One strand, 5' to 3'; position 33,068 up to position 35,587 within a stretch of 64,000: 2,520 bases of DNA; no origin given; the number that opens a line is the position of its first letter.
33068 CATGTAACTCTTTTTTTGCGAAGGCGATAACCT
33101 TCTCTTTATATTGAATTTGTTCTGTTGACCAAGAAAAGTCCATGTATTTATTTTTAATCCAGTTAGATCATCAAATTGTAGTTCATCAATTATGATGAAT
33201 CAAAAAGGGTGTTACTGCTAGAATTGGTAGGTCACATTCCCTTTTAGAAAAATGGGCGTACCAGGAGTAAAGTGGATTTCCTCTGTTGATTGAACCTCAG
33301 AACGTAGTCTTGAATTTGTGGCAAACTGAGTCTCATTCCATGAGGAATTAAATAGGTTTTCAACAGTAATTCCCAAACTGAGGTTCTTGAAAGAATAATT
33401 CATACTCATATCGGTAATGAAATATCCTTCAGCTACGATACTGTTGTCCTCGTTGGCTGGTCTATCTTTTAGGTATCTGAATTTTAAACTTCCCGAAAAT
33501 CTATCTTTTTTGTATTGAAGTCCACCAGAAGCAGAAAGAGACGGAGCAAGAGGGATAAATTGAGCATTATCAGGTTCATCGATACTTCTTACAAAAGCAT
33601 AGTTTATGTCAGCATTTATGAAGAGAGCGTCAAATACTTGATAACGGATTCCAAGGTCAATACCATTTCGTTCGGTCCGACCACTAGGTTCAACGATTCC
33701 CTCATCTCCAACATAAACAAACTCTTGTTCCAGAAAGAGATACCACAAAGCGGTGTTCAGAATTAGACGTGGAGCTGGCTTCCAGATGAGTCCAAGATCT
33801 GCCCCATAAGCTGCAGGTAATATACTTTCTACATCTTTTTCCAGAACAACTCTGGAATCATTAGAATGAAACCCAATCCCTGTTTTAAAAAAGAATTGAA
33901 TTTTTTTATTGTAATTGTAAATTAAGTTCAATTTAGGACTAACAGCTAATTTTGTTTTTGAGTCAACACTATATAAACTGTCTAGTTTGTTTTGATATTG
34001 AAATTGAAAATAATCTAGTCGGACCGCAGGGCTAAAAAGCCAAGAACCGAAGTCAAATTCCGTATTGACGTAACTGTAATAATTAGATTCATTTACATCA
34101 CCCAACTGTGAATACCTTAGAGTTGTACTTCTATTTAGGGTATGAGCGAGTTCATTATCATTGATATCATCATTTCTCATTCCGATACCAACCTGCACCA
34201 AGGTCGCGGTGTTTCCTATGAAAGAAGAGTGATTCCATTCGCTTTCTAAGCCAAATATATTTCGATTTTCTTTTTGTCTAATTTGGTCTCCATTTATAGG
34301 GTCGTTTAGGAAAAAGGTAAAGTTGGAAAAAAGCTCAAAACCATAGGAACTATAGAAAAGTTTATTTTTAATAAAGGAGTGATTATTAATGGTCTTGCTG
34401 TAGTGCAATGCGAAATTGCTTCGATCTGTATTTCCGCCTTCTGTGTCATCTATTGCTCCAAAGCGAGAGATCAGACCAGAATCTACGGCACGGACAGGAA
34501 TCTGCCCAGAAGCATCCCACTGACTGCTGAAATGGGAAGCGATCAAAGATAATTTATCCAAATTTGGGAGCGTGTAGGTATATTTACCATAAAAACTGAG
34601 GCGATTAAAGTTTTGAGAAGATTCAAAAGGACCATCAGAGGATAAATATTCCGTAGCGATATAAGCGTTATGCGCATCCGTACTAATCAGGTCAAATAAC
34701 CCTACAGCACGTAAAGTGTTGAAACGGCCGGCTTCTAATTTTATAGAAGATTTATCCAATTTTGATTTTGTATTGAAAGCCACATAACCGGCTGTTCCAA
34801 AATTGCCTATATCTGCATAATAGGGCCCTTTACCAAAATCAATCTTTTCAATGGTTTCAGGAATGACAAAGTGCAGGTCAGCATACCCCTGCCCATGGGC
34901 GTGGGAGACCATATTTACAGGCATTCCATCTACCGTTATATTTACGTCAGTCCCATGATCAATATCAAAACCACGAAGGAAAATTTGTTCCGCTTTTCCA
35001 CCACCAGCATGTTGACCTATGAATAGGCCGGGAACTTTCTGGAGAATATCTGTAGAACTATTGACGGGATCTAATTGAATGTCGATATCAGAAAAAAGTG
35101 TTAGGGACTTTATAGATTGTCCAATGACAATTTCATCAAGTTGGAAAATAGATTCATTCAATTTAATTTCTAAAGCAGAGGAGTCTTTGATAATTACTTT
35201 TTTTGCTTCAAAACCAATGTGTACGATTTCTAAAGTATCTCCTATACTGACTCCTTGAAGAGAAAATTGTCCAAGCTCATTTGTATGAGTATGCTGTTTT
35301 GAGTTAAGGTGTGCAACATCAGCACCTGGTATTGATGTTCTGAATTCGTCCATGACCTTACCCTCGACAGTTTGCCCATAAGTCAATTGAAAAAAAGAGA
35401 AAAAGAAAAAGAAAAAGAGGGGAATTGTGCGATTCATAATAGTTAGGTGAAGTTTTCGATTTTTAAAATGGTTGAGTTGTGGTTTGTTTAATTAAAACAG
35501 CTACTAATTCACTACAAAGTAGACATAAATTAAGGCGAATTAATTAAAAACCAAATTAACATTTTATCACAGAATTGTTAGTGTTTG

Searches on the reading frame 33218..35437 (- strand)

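Call 42: search_protein_families(library=pfam, proteins=[window:33218-35437:-], max_evalue=0.00001)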
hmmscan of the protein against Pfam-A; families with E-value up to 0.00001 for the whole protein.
window:33218-35437:- (739 aa): 3 families
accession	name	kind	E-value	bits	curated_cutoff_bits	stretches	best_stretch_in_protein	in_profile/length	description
PF07715.20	Plug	-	1.4e-15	58.1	23.9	1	111-217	8-106/107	TonB-dependent Receptor Plug Domain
PF13715.12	CarbopepD_reg_2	-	5.9e-11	42.7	32.2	1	24-105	1-88/88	CarboxypepD_reg-like domain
PF13620.12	CarboxypepD_reg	-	5.9e-06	27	32.3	0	23-81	1-64/82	Carboxypeptidase regulatory-like domain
